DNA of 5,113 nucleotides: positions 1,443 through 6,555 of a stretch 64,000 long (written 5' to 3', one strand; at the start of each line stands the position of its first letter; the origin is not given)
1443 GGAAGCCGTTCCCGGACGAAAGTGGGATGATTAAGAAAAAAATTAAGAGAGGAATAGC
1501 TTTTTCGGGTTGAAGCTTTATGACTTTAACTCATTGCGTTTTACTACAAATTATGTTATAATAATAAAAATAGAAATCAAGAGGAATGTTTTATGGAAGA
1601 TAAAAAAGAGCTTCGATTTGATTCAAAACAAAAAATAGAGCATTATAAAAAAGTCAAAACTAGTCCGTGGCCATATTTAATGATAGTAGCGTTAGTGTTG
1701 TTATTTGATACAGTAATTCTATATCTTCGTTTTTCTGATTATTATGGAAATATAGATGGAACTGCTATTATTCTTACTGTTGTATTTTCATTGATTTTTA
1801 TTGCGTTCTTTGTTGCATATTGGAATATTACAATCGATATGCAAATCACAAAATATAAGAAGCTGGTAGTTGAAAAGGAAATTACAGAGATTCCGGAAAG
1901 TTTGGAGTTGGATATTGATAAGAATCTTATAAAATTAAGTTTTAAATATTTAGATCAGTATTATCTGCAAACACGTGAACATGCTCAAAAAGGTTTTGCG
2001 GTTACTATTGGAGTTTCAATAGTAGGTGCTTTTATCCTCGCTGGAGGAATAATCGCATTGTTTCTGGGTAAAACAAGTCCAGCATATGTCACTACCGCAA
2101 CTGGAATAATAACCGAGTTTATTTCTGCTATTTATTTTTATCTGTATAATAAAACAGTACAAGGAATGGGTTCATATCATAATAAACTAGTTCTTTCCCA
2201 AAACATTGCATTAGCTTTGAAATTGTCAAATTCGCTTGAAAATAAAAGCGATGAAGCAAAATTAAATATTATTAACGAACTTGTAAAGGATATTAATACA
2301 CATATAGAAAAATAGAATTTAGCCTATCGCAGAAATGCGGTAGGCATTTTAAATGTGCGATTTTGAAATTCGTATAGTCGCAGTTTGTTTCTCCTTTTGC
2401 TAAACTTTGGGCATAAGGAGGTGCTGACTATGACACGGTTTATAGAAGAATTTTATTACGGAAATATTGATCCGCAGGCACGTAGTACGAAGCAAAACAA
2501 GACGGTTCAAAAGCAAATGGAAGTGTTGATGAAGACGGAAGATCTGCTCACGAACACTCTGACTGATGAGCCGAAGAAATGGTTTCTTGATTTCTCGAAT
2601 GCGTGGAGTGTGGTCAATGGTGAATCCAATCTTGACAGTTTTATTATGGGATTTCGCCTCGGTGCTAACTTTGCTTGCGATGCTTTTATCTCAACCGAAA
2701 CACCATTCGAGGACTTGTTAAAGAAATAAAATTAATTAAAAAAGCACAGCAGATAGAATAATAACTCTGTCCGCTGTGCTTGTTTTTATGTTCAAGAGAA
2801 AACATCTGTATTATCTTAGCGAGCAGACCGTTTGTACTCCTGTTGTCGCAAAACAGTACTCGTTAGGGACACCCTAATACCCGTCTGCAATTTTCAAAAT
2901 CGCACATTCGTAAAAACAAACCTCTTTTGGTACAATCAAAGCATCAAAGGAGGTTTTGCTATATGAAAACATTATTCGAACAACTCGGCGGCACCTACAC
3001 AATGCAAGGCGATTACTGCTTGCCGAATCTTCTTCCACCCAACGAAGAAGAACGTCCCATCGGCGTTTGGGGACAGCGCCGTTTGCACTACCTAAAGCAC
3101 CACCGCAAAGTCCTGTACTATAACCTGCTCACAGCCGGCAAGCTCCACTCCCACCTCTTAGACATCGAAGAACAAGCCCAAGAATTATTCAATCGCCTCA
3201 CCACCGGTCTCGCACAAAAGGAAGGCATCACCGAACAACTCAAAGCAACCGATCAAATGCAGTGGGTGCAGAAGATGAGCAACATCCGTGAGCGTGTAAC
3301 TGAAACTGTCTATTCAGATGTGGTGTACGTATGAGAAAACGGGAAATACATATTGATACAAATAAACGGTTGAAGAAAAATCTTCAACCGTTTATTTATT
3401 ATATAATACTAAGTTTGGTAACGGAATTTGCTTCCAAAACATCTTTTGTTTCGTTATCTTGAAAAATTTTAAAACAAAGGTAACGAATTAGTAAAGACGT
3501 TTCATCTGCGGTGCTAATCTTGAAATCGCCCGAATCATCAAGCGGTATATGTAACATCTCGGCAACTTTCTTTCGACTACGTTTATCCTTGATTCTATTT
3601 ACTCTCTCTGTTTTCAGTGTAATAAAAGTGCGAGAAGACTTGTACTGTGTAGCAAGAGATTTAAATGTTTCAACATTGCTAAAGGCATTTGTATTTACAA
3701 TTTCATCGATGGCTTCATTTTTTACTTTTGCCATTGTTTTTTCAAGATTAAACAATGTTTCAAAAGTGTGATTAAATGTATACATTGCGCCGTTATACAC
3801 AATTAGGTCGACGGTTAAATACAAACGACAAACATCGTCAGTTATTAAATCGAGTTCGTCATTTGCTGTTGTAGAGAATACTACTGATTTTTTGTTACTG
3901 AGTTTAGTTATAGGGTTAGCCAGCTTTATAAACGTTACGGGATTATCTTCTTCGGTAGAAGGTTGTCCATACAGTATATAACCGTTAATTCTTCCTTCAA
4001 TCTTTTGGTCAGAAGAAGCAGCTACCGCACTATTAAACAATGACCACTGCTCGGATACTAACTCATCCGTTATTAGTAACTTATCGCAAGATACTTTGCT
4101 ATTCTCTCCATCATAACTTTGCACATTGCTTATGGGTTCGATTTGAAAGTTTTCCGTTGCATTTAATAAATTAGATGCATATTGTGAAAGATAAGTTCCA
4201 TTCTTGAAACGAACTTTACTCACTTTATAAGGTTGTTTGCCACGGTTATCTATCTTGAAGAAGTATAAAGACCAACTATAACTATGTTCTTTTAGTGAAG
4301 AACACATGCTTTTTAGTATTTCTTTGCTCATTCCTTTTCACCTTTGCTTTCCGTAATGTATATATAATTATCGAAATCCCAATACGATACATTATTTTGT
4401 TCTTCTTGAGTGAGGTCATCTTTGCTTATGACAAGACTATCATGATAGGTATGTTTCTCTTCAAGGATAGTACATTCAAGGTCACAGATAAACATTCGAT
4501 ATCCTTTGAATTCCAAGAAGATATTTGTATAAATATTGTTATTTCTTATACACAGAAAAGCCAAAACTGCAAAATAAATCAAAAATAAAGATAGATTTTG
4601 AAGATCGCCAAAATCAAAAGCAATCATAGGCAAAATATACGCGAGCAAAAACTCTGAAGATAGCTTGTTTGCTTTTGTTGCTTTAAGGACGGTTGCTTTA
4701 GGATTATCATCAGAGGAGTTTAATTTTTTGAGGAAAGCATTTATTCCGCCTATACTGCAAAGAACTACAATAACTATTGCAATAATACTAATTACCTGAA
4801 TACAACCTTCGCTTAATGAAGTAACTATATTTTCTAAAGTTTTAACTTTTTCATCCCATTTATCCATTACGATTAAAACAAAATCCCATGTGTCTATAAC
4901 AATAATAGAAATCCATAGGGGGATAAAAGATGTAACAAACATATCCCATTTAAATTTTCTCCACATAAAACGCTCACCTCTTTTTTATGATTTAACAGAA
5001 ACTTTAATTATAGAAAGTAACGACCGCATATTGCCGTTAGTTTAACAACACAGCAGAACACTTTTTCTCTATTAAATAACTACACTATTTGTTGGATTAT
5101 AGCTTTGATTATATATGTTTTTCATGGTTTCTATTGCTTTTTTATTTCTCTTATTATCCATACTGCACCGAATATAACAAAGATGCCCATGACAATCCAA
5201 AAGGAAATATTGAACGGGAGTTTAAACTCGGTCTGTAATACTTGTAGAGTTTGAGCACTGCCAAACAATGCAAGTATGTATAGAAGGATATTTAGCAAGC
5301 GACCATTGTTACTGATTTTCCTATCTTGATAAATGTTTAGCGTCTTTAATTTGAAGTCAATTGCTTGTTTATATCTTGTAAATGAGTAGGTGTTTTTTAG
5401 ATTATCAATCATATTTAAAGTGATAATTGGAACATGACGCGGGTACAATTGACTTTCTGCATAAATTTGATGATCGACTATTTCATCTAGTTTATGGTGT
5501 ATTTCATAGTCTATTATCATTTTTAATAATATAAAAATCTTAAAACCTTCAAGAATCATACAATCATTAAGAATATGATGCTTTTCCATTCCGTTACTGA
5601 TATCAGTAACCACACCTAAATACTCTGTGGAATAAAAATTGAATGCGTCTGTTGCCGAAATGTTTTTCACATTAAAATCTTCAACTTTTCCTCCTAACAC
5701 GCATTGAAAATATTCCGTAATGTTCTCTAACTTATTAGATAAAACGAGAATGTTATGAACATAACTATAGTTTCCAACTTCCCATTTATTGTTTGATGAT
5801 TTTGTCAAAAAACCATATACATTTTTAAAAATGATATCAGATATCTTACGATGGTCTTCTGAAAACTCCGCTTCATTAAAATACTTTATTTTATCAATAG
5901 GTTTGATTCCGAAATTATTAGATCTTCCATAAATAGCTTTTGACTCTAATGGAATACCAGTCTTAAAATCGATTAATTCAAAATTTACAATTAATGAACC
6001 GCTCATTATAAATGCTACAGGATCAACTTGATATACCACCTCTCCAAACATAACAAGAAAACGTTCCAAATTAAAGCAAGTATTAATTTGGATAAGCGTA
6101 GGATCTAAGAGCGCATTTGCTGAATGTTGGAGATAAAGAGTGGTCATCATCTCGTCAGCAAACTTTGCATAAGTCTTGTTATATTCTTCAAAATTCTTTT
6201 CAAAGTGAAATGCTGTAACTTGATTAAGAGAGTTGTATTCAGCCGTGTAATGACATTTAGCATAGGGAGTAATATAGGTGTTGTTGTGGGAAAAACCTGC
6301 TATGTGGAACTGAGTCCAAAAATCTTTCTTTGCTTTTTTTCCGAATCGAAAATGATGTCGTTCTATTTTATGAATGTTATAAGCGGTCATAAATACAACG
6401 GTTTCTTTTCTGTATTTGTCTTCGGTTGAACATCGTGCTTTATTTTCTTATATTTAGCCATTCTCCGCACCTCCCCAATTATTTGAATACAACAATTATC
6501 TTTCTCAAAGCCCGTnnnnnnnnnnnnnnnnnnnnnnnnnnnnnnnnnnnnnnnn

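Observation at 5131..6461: Unannotated Lys-rich 24-codon micro-ORF, ATGA-coupled to a 419-aa protein with a C-terminal two-helix membrane hairpin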

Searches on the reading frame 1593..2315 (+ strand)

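Call 4: search_protein_families(library=pfam, proteins=[window:1593-2315:+], max_evalue=0.01)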
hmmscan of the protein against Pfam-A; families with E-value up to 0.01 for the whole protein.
window:1593-2315:+ (240 aa): 1 family
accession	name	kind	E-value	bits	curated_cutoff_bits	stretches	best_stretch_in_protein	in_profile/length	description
PF20712.2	CyanoTRADDas_TM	-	5e-16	59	24.3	1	127-189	2-65/68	Cyanobacterial TRADD-N associated 2-Transmembrane domain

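Call 5: search_protein_families(library=padloc, proteins=[window:1593-2315:+], max_evalue=0.01)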
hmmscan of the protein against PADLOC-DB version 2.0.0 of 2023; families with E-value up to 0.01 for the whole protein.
window:1593-2315:+ (240 aa): 0 families

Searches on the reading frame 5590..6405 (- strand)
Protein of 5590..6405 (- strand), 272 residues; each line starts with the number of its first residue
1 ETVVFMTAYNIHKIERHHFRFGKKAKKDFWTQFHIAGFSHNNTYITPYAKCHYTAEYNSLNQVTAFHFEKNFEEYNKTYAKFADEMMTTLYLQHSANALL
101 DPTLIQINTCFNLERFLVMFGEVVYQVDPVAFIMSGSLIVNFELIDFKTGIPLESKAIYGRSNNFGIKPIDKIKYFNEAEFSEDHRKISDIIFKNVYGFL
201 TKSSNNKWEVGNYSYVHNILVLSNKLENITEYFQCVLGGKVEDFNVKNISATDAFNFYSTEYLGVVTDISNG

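Call 59: predict_structure(alignment_id=A4)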
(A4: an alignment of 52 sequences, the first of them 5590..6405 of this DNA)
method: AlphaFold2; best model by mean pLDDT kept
length: 272 residues; sequences in the alignment: 52
mean_pLDDT: 91.9   pTM: 0.89
mean pLDDT of the five models: 91.9, 91.8, 91.6, 91.5, 91.2
residues with pLDDT >= 90: 203; 70-90: 60; 50-70: 9; < 50: 0
segments of 3 or more residues with pLDDT < 50: none
pLDDT, mean of each block of 10 residues (from residue 1): 96 83 68 94 92 92 91 89 90 89 87 97 97 94 97 96 94 97 98 96 88 94 95 94 92 92 94 67
secondary structure, 60 per line:
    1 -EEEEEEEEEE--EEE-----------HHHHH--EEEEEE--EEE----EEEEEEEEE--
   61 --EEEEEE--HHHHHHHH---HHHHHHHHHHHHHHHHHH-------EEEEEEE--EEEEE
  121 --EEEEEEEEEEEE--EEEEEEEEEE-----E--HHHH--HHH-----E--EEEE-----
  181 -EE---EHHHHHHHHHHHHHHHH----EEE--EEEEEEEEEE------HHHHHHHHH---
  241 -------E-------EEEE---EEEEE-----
elements in order: E2-11 E14-16 H28-32 E35-40 E43-45 E50-58 E63-68 H71-78 H82-99 E107-113 E116-120 E123-134 E137-146 H155-158 E172-175 H188-203 E208-210 E213-222 H229-237 E256-259 E263-267

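Call 62: fold_search(model_id=the predicted structure, library=pdb)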
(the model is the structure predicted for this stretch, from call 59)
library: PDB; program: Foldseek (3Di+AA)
matches with E <= 10: 502; with E <= 0.001: 0
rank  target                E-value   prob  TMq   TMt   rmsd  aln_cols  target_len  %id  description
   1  3sy3_B                6.5e-02  0.12  0.12  0.16  14.3       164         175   13  GBAA_1210 protein, a putative adenylate cyclase, from Bacillus anthracis (released 2011-07-27)
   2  2hzm_C                9.1e-02  0.11  0.13  0.16  13.2       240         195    5  Structure of the Mediator head subcomplex Med18/20 (released 2006-09-12)
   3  3sy3_C                1.2e-01  0.09  0.13  0.16  14.5       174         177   11  GBAA_1210 protein, a putative adenylate cyclase, from Bacillus anthracis (released 2011-07-27)
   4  2gfg_C                1.9e-01  0.12  0.13  0.18  14.1       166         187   10  Crystal structure of a putative adenylate cyclase (bh2851) from bacillus halodurans at 2.12 A resolution (released 2006-05-02)
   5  2hzm_G                1.9e-01  0.09  0.15  0.17  12.6       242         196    7  Structure of the Mediator head subcomplex Med18/20 (released 2006-09-12)
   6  2gfg_B                1.9e-01  0.08  0.12  0.16  14.0       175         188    9  Crystal structure of a putative adenylate cyclase (bh2851) from bacillus halodurans at 2.12 A resolution (released 2006-05-02)
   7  3sy3_D                2.0e-01  0.06  0.11  0.14  15.2       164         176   13  GBAA_1210 protein, a putative adenylate cyclase, from Bacillus anthracis (released 2011-07-27)
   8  3sy3_A                2.1e-01  0.06  0.11  0.14  15.6       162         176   12  GBAA_1210 protein, a putative adenylate cyclase, from Bacillus anthracis (released 2011-07-27)
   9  7ui9_t                3.2e-01  0.06  0.13  0.16  13.1       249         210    5  Core Mediator-PICearly (Copy A) (released 2023-02-15)
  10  8ceo_f                3.8e-01  0.03  0.11  0.12  17.4       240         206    6  Yeast RNA polymerase II transcription pre-initiation complex with core Mediator and the +1 nucleosome (released 2023-03-08)
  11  5zfr_B                4.0e-01  0.06  0.10  0.08  15.2       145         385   12  Crystal structure of PilB, an extension ATPase motor of Type IV pilus, from Geobacter sulfurreducens (released 2018-09-19)
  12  2hzs_C                4.0e-01  0.03  0.10  0.12  15.0       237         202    6  Structure of the Mediator head submodule Med8C/18/20 (released 2006-09-12)
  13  2gfg_A                4.2e-01  0.08  0.13  0.17  14.4       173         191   11  Crystal structure of a putative adenylate cyclase (bh2851) from bacillus halodurans at 2.12 A resolution (released 2006-05-02)
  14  6olj_A                4.5e-01  0.06  0.11  0.08  15.6       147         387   12  CryoEM structure of PilB from Geobacter metallireducens: C2ccocco conformation (released 2019-11-20)
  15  8xk0_A                4.7e-01  0.06  0.11  0.06  16.6       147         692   10  Structure of the Argonaute protein from Kurthia massiliensis in complex with guide DNA and 19-mer target DNA in pre-cl (released 2024-12-18)
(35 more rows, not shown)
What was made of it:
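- It disappears when the N-domain is searched alone (call 62).
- Tried and rejected: CYTH-like and Med18/20 hits had probability <= 0.12 (call 62).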
